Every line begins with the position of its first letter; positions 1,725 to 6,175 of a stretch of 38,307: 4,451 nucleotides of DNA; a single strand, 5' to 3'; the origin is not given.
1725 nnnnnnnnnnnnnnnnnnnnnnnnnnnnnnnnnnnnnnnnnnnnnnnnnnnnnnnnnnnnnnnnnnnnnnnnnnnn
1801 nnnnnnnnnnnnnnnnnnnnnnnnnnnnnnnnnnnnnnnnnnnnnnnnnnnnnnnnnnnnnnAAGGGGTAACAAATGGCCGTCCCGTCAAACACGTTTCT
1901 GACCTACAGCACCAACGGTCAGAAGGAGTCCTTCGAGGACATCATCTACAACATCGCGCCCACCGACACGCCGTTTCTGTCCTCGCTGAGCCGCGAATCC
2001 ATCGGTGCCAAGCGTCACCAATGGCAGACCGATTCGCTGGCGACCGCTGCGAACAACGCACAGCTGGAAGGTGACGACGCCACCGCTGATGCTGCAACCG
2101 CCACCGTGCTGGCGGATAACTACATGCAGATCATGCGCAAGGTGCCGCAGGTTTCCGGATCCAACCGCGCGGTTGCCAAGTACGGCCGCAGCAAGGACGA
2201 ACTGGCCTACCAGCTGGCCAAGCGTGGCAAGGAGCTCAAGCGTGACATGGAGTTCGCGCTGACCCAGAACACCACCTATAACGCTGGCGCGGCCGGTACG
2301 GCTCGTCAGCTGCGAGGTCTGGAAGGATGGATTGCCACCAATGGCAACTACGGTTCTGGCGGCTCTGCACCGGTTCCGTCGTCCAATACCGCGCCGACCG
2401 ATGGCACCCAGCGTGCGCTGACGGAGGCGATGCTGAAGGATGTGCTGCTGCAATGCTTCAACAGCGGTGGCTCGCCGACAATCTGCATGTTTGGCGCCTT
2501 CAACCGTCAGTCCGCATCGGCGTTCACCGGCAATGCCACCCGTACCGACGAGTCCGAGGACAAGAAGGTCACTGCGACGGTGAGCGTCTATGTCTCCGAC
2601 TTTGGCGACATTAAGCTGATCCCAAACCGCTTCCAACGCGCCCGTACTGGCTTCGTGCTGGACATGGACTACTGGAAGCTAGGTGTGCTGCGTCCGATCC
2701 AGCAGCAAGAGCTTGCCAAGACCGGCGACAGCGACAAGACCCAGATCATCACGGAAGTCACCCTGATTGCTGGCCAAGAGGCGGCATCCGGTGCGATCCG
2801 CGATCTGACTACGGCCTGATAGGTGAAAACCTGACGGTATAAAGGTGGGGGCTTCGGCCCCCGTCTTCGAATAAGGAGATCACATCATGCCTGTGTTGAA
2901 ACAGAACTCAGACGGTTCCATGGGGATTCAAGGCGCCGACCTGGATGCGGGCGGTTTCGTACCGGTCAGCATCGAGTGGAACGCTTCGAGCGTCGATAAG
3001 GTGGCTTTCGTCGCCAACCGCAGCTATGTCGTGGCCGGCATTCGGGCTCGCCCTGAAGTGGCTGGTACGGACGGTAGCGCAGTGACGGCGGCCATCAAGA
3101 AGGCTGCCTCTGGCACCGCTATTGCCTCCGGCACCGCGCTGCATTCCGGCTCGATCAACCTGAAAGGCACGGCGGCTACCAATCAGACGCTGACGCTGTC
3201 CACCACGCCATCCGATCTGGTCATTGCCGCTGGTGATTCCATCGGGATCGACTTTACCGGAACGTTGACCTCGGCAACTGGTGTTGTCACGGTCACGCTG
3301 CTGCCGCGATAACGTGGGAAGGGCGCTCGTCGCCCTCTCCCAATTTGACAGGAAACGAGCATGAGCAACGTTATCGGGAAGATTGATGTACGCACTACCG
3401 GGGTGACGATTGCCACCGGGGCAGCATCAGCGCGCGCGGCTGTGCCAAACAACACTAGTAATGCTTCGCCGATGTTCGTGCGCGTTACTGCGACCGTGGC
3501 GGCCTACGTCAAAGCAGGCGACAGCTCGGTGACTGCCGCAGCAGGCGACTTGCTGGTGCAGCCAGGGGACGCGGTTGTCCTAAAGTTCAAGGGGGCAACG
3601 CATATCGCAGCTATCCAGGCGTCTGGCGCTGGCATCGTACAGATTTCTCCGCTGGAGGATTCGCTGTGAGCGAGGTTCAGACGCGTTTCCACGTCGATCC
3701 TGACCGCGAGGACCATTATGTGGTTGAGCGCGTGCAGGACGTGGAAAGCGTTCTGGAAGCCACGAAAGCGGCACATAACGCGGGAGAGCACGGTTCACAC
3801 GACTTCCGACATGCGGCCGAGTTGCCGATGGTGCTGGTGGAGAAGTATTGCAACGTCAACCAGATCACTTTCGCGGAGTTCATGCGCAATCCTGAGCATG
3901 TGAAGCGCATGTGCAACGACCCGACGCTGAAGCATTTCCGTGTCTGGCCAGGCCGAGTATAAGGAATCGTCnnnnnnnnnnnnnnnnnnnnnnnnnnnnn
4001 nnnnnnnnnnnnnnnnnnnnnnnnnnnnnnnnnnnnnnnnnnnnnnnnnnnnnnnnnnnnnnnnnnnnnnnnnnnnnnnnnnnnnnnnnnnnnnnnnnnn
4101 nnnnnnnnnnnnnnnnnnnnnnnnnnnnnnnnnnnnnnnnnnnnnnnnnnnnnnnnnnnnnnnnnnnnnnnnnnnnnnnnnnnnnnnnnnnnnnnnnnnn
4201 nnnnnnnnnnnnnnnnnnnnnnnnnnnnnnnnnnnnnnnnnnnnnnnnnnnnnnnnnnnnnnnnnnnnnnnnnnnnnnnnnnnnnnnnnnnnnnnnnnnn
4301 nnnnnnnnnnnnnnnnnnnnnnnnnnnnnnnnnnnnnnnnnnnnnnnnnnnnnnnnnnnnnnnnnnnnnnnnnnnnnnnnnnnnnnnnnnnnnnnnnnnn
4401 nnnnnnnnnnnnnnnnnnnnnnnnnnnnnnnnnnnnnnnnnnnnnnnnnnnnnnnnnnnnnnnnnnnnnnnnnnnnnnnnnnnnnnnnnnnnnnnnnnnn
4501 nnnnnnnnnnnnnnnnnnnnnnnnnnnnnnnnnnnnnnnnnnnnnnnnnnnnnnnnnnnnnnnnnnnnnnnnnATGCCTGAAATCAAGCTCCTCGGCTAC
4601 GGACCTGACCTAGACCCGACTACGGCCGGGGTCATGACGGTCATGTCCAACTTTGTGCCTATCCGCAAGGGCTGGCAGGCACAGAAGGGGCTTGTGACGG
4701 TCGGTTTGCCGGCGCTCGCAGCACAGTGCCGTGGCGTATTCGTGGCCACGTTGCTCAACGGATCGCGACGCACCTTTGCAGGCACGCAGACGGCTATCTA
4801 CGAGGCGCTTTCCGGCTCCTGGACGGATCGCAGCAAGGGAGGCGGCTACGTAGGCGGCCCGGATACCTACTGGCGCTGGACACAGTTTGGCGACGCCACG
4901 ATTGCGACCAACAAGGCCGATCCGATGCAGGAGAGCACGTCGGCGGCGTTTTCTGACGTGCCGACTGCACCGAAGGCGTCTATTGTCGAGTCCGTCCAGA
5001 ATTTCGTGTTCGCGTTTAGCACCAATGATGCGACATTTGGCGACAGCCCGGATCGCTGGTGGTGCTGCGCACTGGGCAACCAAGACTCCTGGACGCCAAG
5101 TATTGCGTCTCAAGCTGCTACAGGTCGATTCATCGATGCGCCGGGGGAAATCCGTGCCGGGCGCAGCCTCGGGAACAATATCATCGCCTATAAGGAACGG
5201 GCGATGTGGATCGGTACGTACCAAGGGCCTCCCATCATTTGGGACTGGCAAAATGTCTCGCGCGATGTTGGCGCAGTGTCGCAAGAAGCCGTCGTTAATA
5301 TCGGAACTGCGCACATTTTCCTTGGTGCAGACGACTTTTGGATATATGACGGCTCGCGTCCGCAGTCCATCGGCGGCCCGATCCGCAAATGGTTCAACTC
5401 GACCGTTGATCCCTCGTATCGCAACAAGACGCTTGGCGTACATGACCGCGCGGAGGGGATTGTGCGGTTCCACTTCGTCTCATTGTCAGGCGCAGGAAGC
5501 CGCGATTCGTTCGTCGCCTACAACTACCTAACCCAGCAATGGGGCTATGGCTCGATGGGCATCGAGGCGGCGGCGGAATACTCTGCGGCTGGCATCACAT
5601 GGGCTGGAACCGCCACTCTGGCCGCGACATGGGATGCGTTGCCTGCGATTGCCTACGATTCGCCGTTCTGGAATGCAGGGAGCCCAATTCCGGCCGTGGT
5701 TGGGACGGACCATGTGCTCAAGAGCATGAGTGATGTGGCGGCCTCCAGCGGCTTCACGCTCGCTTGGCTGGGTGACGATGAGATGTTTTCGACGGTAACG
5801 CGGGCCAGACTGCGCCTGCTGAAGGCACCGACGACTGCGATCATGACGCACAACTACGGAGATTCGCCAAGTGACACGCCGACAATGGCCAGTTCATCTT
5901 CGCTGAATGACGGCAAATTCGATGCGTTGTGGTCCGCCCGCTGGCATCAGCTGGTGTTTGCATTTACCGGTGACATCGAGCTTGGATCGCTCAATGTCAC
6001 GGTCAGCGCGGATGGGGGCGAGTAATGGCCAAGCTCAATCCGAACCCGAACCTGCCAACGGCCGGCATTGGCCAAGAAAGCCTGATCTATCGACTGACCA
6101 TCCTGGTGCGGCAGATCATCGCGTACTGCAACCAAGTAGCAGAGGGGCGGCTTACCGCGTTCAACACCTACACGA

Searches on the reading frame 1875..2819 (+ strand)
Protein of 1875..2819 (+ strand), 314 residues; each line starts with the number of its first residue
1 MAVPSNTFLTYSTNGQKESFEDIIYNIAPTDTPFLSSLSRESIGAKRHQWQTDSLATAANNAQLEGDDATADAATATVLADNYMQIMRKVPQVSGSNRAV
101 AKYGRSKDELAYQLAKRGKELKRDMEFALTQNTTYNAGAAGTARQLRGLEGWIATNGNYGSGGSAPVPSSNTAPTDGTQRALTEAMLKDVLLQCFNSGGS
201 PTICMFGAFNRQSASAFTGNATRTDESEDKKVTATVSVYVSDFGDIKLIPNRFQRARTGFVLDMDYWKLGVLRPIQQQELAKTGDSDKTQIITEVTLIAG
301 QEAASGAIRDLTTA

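Call 24: search_protein_families(library=pfam, proteins=[window:1875-2819:+], max_evalue=0.01)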
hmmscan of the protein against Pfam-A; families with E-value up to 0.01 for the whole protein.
window:1875-2819:+ (314 aa): 1 family
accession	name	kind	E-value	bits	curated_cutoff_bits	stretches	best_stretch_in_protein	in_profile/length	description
PF17236.8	SU10_MCP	-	4.2e-99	332.2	24.1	1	11-312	5-292/292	SU10 major capsid protein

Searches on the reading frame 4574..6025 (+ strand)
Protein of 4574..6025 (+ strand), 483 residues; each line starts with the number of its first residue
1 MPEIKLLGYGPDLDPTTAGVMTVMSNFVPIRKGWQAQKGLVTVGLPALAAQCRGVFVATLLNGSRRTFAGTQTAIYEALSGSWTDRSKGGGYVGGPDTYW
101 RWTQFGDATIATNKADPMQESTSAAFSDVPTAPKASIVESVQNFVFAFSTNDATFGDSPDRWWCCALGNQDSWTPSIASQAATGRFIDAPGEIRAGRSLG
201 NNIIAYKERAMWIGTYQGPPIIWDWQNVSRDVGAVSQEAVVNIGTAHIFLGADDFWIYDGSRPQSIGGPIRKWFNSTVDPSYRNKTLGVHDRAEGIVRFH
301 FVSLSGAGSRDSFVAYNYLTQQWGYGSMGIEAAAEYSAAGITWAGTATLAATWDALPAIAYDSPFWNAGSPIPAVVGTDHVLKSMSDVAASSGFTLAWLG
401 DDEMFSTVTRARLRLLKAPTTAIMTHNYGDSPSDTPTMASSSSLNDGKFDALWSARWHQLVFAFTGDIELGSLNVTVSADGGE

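Call 11: search_protein_families(library=phrogs, proteins=[window:4574-6025:+])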
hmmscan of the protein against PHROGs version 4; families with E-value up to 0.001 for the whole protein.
window:4574-6025:+ (483 aa): 1 family
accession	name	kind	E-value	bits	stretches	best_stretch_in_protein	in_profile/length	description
phrog_3287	-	head and packaging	3e-48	165.9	1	25-482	32-523/524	virion structural protein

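Call 12: search_protein_families(library=pfam, proteins=[window:4574-6025:+])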
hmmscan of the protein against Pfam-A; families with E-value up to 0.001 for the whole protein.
window:4574-6025:+ (483 aa): 0 families

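Call 13: search_dna_similar(query=window:4574-6025:+, collection=phages, mode=protein, max_rows=25)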
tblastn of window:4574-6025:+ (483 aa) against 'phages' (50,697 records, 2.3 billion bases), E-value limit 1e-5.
Records with a match: 134; places in all: 136; records where one place covers at least 80% of the query: 1.
Best place of each record, by identity: <60% 134.
By first word of the organism name: Pseudomonas 99; Vibrio 14; Caudoviricetes 6; Microcystis 2; Bruynoghevirus 2; Ochrobactrum 2; Phage 1; Bradyrhizobium 1; Bacteriophage 1; Methylophilales 1; and 5 more.
By host as written in the record: Pseudomonas aeruginosa 39; - 19; Pseudomonas aeruginosa PAO1 15; Pseudomonas sp. 7; Pseudomonas aeruginosa strain PAO1 deltafliF 4; Pseudomonas aeruginosa ATCC 27853 3; Vibrio parahaemolyticus 3; Pseudomonas syringae USA0011 2; and 38 more.
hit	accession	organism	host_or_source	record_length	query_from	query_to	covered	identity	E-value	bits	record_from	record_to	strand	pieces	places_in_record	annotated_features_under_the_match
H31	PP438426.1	Microcystis phage Mae-JY35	Microcystis aeruginosa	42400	47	473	88%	25.1%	2e-7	60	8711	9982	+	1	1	hypothetical protein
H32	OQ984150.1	Phage C72C1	-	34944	14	323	64%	28.8%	7e-20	99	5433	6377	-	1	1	virion structural protein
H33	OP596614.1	Bradyrhizobium phage ppBeUSDA76-2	Bradyrhizobium elkanii USDA 76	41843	1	323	67%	25.6%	6e-13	77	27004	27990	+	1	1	tail fiber domain-containing protein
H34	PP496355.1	Microcystis phage Mvi-Yong1342-1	Microcystis viridis FACHB-1342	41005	9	323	65%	26.1%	8e-16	87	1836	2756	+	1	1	hypothetical protein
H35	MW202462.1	Caudoviricetes sp.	Manatee Spring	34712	18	337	66%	25.1%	3e-13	79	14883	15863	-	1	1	phage stabilization protein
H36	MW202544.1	Bacteriophage sp.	Manatee Spring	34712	18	337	66%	25.1%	3e-13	79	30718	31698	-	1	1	phage stabilization protein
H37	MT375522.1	Methylophilales phage Venkman EXVC282S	Methylophilales bacterium H5P1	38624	11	323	65%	25.2%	2e-10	70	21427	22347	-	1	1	stabilization protein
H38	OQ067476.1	Caulobacter phage Kuura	Caulobacter sp.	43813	66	335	56%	28.6%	4e-16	87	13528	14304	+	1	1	hypothetical protein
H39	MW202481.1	Caudoviricetes sp.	Manatee Spring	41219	1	323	67%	23.6%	5e-11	72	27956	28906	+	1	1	phage stabilization protein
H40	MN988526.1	Rhizobium phage RHph_N3_2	Rhizobium phaseoli N3_2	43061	9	323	65%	23.5%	5e-11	71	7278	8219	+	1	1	constituent protein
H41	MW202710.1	Caudoviricetes sp.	Manatee Spring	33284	101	337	49%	31.0%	3e-17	91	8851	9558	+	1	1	phage stabilization protein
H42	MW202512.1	Caudoviricetes sp.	Manatee Spring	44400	1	323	67%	22.3%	4e-12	75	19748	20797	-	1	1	phage stabilization protein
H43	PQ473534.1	Pseudomonas phage JB8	Pseudomonas sp.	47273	68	330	54%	24.5%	5e-13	78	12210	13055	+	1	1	hypothetical protein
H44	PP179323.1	Pseudomonas phage Lyrsu01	Pseudomonas syringae USA0011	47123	53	323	56%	23.4%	2e-9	67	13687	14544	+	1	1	particle protein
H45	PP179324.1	Pseudomonas phage Lyrsu02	Pseudomonas syringae USA0011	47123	53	323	56%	23.4%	2e-9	67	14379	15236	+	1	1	particle protein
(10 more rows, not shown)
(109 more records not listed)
